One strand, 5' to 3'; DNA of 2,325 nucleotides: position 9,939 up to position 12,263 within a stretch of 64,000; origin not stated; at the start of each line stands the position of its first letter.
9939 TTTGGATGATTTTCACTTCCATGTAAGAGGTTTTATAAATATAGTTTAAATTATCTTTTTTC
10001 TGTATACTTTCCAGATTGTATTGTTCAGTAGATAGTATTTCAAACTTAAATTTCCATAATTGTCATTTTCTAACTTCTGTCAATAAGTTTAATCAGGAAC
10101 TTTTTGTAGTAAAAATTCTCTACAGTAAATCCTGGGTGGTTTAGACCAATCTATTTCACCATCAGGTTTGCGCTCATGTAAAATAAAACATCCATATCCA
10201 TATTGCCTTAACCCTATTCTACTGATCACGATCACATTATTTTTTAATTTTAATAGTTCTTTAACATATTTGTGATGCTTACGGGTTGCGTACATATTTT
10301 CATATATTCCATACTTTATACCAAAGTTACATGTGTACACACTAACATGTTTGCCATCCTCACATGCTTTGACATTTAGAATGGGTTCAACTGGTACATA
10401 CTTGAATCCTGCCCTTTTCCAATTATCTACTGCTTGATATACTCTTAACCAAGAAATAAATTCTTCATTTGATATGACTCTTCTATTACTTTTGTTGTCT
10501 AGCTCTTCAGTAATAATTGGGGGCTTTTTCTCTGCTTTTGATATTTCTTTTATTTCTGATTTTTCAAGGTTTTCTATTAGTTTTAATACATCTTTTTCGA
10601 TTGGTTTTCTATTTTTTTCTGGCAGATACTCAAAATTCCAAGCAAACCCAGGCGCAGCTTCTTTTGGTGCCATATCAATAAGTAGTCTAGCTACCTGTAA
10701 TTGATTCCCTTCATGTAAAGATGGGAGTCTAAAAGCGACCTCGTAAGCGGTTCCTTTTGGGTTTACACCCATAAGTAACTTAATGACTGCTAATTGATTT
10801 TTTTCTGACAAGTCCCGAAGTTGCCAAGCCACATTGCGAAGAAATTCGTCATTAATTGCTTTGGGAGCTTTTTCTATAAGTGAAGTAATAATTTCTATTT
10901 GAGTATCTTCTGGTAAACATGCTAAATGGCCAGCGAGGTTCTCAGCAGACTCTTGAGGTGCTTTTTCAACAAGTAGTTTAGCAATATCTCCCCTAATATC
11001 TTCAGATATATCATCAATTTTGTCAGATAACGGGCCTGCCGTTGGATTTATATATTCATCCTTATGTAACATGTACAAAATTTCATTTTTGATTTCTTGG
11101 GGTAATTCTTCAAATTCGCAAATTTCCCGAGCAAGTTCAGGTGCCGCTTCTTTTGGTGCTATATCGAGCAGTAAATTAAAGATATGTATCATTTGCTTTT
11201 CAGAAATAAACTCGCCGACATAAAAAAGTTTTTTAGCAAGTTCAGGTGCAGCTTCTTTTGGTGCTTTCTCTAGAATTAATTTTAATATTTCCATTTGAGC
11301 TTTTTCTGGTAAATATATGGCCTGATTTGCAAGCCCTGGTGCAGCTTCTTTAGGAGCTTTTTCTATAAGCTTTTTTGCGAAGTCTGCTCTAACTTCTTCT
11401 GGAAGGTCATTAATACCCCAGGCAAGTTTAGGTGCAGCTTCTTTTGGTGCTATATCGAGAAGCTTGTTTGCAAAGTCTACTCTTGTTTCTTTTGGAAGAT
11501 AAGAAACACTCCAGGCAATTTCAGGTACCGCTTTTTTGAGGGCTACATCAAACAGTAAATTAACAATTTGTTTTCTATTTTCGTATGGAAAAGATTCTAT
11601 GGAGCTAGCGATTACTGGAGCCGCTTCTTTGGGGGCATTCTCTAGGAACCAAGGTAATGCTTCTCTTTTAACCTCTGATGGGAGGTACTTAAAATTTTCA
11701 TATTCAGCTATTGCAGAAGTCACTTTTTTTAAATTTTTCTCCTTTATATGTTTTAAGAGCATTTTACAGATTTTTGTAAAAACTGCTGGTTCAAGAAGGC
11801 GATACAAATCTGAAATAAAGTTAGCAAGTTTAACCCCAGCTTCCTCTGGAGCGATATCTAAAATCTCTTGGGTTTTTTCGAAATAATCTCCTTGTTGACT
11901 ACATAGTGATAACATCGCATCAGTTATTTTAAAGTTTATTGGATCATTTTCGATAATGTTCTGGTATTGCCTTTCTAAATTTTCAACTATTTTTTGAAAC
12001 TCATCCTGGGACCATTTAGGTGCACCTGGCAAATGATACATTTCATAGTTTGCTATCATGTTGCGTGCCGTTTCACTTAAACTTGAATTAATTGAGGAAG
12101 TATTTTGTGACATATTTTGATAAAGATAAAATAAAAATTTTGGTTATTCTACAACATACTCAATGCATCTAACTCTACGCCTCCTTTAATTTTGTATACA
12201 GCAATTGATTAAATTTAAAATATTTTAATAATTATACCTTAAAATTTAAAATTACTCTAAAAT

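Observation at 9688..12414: Repeat-protein gene flanked by a duplicated roughly 225 bp murA promoter/leader, with a murA 5' remnant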

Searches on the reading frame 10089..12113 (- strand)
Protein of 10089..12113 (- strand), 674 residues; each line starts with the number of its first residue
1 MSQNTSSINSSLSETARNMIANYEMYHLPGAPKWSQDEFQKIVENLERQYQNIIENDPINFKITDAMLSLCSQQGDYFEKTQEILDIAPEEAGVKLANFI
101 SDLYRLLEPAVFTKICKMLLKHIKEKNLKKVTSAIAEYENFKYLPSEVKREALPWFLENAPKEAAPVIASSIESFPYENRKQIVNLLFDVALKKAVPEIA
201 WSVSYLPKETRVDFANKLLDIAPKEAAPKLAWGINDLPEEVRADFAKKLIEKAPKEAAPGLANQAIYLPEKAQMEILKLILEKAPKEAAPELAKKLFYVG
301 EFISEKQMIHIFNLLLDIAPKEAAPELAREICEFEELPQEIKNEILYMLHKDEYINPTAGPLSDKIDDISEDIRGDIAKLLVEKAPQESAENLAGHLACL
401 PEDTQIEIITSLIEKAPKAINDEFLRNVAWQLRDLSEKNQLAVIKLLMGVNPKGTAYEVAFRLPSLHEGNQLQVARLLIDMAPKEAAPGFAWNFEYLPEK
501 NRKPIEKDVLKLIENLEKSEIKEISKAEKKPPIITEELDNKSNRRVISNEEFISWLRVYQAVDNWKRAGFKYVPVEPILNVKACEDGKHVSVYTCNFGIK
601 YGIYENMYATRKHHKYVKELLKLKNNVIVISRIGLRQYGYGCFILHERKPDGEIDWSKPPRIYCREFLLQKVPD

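Call 9: search_protein_families(library=pfam, proteins=[window:10089-12113:-], max_evalue=0.01)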
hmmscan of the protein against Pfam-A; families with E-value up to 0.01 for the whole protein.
window:10089-12113:- (674 aa): 0 families

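Call 14: find_encoding_contigs(protein=window:10089-12113:-, flank=10000, max_places=10)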
Protein window:10089-12113:- (674 aa): 1 contig read that carries it; 1 place shown.
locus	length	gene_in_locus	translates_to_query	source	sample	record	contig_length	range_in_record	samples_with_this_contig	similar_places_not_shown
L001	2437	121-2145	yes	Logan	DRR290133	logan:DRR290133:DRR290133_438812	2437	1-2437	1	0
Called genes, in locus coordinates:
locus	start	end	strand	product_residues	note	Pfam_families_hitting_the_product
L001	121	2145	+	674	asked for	-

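Call 20: find_homologous_proteins(query=window:10089-12113:-, max_evalue=0.001)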
Query window:10089-12113:- (674 aa): 3 proteins with E <= 0.001 among 8000 candidates.
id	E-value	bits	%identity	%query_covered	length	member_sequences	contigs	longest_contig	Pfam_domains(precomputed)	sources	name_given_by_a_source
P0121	0.0e+0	1505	100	100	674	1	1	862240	-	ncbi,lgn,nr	ncbi:MAG: hypothetical protein KatS3mg085_430 [Candidatus Dojkabacteria bacterium]|nr:MAG: hypotheti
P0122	1.8e-98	349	36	72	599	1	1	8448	PF10047.16,PF15977.12,PF02108.22,PF24970.2,PF20150.5,PF14377.12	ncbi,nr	ncbi:MAG: hypothetical protein U9R00_03380 [Patescibacteria group bacterium]|nr:hypothetical protein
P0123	6.2e-68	248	34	71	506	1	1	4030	-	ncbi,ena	-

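Call 28: find_encoding_contigs(protein=P0122, flank=8000, max_places=3)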
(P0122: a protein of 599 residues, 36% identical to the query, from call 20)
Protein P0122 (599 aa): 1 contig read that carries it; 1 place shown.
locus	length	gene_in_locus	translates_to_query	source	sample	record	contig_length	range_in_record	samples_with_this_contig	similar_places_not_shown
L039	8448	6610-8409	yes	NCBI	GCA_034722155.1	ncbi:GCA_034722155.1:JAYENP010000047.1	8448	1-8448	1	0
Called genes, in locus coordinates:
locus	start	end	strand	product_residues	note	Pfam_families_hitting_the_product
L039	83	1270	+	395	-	-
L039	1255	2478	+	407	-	-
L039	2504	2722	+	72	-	PF01176:eIF-1a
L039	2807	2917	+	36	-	PF00444:Ribosomal_L36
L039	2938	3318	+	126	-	PF00416:Ribosomal_S13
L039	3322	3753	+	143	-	PF00411:Ribosomal_S11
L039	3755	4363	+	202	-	PF00163:Ribosomal_S4, PF01479:S4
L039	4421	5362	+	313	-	PF01193:RNA_pol_L, PF01000:RNA_pol_A_bac, PF03118:RNA_pol_A_CTD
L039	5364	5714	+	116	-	PF01196:Ribosomal_L17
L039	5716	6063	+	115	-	PF00572:Ribosomal_L13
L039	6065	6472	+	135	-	PF00380:Ribosomal_S9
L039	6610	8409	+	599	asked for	PF24970:ARM_RUK (faint), PF02108:FliH (faint), PF10047:DUF2281 (faint), PF15977:HTH_46 (faint), PF14377:UBM (faint), PF20150:2EXR (faint)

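Call 29: find_encoding_contigs(protein=P0123, flank=8000, max_places=3)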
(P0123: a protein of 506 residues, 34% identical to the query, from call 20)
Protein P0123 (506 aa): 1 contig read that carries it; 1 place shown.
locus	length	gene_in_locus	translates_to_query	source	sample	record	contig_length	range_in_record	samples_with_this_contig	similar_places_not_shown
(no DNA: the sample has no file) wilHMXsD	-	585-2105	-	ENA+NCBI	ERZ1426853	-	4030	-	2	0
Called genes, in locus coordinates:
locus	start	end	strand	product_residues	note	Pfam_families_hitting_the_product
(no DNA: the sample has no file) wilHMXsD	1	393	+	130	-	?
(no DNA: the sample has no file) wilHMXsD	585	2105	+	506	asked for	-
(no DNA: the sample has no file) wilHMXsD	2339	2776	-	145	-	PF00692:dUTPase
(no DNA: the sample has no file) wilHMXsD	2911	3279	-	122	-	PF01713:Smr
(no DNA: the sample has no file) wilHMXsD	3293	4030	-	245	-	?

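Call 50: find_related_loci(query=A3, collection=metagenome_contigs, flank=6000)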
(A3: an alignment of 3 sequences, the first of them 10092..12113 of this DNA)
Query A3 (674 aa) in metagenome_contigs; peptide patterns used: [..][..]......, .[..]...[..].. (x = any residue, [..] = any of these).
600 stretches matched a pattern (row limit reached: there are more); 98 encode a relative of the query (tblastn E <= 1e-3); the best 80 are kept; 80 distinct loci.
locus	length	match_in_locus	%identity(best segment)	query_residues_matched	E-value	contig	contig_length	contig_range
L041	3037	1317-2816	34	18-667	2e-72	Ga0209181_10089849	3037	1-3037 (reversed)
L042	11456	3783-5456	35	18-667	2e-68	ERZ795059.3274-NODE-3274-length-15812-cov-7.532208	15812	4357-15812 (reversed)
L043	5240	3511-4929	35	25-667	1e-60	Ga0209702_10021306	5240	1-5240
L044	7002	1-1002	32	139-667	1e-46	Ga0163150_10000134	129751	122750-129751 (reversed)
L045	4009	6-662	38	376-667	4e-40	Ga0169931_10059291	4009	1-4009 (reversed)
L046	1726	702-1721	30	4-512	2e-40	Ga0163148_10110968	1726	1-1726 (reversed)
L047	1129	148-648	40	499-667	9e-33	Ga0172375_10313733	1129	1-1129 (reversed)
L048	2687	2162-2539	44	543-667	4e-26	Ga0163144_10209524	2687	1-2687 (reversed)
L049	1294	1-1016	42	74-667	7e-39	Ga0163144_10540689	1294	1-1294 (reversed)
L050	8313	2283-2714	34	522-667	4e-15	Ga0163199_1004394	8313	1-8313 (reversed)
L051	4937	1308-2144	25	374-674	1e-14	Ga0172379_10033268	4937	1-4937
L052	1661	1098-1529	31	522-667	1e-13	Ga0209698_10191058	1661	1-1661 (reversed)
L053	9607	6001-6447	29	514-667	3e-13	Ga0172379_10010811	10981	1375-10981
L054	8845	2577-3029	31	515-664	3e-13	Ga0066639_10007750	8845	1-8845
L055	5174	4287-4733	29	517-667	2e-12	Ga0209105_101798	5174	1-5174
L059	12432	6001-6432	30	522-667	7e-12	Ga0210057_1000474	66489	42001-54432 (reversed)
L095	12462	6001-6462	26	515-667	4e-9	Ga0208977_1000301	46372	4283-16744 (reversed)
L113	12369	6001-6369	29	545-667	8e-8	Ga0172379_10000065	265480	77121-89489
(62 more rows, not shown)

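Call 51: find_related_loci(query=A3, collection=viral_contigs, flank=6000)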
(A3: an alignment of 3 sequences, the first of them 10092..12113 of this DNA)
Query A3 (674 aa) in viral_contigs; peptide patterns used: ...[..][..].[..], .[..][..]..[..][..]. (x = any residue, [..] = any of these).
80 stretches matched a pattern, but none encodes a relative of the query by tblastn (E <= 1e-3).

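Call 53: search_protein_representatives(protein=window:10089-12113:-)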
Query: 674 residues. Proteins with E-value up to 0.001 (for the whole library): 264; up to 1e-10: 30; up to 1e-30: 13. The best 150 are listed.
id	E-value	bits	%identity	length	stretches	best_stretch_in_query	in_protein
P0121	0.0e+00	1504.8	100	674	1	1-674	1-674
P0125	3.5e-77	277.0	38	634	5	509-667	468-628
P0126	2.4e-70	254.4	37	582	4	469-667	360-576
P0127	3.1e-64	234.3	37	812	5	534-667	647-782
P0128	3.2e-61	224.3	39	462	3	511-667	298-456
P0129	1.8e-60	221.8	39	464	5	523-667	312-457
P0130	1.9e-55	205.2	40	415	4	509-671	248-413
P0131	4.0e-48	181.0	38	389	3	152-297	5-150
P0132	3.4e-47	178.0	30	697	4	513-667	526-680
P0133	6.3e-42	160.5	43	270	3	509-668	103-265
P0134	6.2e-34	134.1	34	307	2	511-668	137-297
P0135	1.1e-33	133.3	41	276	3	194-299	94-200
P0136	3.1e-33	131.8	34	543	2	537-667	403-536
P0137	1.4e-29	119.7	40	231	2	521-667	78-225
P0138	3.5e-20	88.7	44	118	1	557-668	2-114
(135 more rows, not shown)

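Call 54: search_protein_families(library=pfam, proteins=[L059:4681-6447:+, L095:4894-6480:+, L041:1230-2834:+, L113:5146-6387:+, L054:1560-3071:+], max_evalue=0.1)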
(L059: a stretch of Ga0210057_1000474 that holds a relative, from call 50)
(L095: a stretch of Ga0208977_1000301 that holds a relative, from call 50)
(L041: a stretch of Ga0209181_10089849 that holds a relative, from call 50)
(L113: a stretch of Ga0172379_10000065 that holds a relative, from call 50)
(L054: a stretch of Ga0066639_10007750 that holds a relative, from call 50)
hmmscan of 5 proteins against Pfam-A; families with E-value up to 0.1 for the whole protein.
L059:4681-6447:+ (589 aa): 5 families
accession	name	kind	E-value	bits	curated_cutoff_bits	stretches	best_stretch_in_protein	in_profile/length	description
PF01602.26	Adaptin_N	-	0.00021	20.4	37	1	96-288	119-279/524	Adaptin N terminal region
PF03808.19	Glyco_tran_WecG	-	0.026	14.8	27.4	0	304-348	53-97/168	Glycosyl transferase WecG/TagA/CpsF family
PF21484.3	Chp1-like_PIN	-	0.041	14.3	27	0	68-186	18-135/148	Chromo domain-containing protein 1-like, PIN domain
PF22156.1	Thiaminase_I-like_N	-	0.047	14.2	27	0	297-326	106-135/136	Thiaminase I-like, N-terminal domain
PF13646.12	HEAT_2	-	0.052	14.3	27.7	0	64-109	4-49/88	HEAT repeats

L095:4894-6480:+ (529 aa): 4 families
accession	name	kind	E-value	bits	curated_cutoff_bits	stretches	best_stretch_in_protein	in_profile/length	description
PF13646.12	HEAT_2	-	2.8e-21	76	27.7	3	178-258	3-84/88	HEAT repeats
PF01602.26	Adaptin_N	-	1.5e-13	50.7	37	3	275-339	115-178/524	Adaptin N terminal region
PF00514.29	Arm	-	1.5e-11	44.3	20.6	0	75-92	20-37/41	Armadillo/beta-catenin-like repeat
PF12717.13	Cnd1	-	2.1e-08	34.8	26.4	0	276-333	23-79/162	non-SMC mitotic condensation complex subunit 1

L041:1230-2834:+ (535 aa): 5 families
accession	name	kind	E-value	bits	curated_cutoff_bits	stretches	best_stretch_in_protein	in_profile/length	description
PF07878.17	RHH_5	-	0.0006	19.9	26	0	303-319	7-23/43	CopG-like RHH_1 or ribbon-helix-helix domain, RHH_5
PF14389.11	Lzipper-MIP1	-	0.0027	18.5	32.2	0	251-287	26-64/84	Leucine-zipper of ternary complex factor MIP1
PF03869.20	Arc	-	0.0042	17.3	20.4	0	149-162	11-24/50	Arc-like DNA binding domain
PF25723.1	HU_inhibitor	-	0.0079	16.8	27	0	98-125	17-44/72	Bacteriophage inhibitor of histone-like protein HU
PF00632.30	HECT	-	0.039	14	23.9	1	356-492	74-169/306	HECT-domain (ubiquitin-transferase)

L113:5146-6387:+ (414 aa): 1 family
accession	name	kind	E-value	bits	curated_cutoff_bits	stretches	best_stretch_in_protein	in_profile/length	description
PF00142.24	Fer4_NifH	-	0.064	13.2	25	1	97-176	165-247/271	4Fe-4S iron sulfur cluster binding proteins, NifH/frxC family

L054:1560-3071:+ (504 aa): 3 families
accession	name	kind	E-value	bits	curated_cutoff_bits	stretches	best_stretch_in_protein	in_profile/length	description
PF10510.14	PIG-S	-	0.0025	17.3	26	1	53-188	16-164/514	Phosphatidylinositol-glycan biosynthesis class S protein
PF01602.26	Adaptin_N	-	0.0082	15.2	37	1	136-226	112-199/524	Adaptin N terminal region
PF25754.1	Gp11_C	-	0.086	13.6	27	0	243-269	1-28/78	Phage Mu Gp11 C-terminal domain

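Call 82: search_protein_families(library=ncbifam, proteins=[window:10089-12113:-, P0122, L095:4894-6480:+], max_evalue=0.01)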
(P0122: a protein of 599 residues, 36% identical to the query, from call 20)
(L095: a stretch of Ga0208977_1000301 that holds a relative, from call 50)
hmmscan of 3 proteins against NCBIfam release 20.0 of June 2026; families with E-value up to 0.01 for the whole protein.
window:10089-12113:- (674 aa): 2 families
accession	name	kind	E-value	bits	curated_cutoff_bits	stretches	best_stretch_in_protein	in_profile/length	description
NF004460.0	PRK05787.2-3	equivalog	0.0068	16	291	1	118-193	123-195/207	cobalt-precorrin-7 (C(5))-methyltransferase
NF004462.0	PRK05787.2-5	equivalog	0.0089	15.6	360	0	117-185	144-209/228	cobalt-precorrin-7 (C(5))-methyltransferase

P0122 (599 aa): 6 families
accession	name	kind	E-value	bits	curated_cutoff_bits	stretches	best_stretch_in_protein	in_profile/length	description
NF009188.0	PRK12536.1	subfamily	1.1e-09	38.4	250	0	163-196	120-153/190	RNA polymerase sigma factor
NF005606.0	PRK07352.1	equivalog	4.9e-08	32.9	137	0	90-147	102-159/175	F0F1 ATP synthase subunit B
TIGR03735.1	PRTRC_A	hypoth_equivalog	2.2e-06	27.4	101.8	0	267-304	67-104/192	PRTRC system protein A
NF009435.1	PRK12794.1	equivalog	0.00014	21.9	91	0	265-288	60-83/116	flagellar biosynthesis regulator FlaF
NF050009.1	TA_VapB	equivalog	0.0034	17.9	60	0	175-192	1-18/65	type II toxin-antitoxin system VapB family antitoxin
NF011704.0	PRK15124.1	equivalog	0.007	16.4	184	0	143-172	6-34/176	RNA 2',3'-cyclic phosphodiesterase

L095:4894-6480:+ (529 aa): 2 families
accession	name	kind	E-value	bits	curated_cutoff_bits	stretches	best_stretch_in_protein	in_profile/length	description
NF010374.0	PRK13800.1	equivalog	0.00047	18.5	1196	1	108-229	625-739/898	fumarate reductase/succinate dehydrogenase flavoprotein subunit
TIGR02270.1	TIGR02270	subfamily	0.0013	17.8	206.8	1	108-274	89-247/410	TIGR02270 family protein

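Call 85: search_dna_similar(query=window:10089-12113:-, collection=plasmids, mode=protein, max_rows=8)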
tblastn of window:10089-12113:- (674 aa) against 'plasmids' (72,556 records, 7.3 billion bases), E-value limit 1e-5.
No match.

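Call 86: search_dna_similar(query=window:10089-12113:-, collection=phages, mode=protein, max_rows=8)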
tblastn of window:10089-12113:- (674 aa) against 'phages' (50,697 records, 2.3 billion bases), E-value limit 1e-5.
No match.

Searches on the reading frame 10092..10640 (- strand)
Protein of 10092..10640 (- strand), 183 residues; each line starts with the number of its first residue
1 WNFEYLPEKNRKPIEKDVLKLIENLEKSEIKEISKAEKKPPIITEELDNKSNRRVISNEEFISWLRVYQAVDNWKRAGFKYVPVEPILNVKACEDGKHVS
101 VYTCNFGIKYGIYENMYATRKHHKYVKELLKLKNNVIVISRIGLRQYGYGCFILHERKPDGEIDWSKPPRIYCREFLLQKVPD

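Call 55: predict_structure(alignment_id=A4)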
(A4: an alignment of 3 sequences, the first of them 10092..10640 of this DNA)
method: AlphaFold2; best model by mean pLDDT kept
length: 183 residues; sequences in the alignment: 3
mean_pLDDT: 40.6   pTM: 0.26
mean pLDDT of the five models: 40.6, 39.4, 37.5, 37.1, 35.3
residues with pLDDT >= 90: 0; 70-90: 0; 50-70: 28; < 50: 155
segments of 3 or more residues with pLDDT < 50: 1-7, 28-154, 167-183
pLDDT, mean of each block of 10 residues (from residue 1): 43 54 48 42 37 39 46 43 41 33 36 36 37 30 30 53 51 34 28
secondary structure, 60 per line:
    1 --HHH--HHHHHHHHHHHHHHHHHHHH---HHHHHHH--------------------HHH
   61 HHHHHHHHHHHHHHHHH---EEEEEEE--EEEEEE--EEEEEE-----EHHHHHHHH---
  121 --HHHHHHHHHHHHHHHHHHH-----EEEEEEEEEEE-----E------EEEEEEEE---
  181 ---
elements in order: H8-27 H31-37 H58-77 E81-87 E90-95 E98-103 H110-117 H123-141 E147-157 E170-177

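Call 64: predict_structure(alignment_id=A5)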
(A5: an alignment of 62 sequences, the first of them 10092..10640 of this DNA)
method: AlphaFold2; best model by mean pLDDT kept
length: 183 residues; sequences in the alignment: 62
mean_pLDDT: 81.8   pTM: 0.65
mean pLDDT of the five models: 81.8, 80.3, 80.2, 79.4, 76.7
residues with pLDDT >= 90: 91; 70-90: 49; 50-70: 32; < 50: 11
segments of 3 or more residues with pLDDT < 50: 29-38
pLDDT, mean of each block of 10 residues (from residue 1): 79 87 66 46 70 91 91 94 94 96 90 84 84 85 64 94 94 73 51
secondary structure, 60 per line:
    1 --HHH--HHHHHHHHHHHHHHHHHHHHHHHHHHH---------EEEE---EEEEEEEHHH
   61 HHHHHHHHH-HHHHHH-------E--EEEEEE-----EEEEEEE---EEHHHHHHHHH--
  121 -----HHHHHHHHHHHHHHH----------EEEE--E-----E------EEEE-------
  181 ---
elements in order: H8-34 E44-47 E51-57 H58-69 H71-76 E87-92 E98-104 H110-118 H126-140 E151-154 E170-173
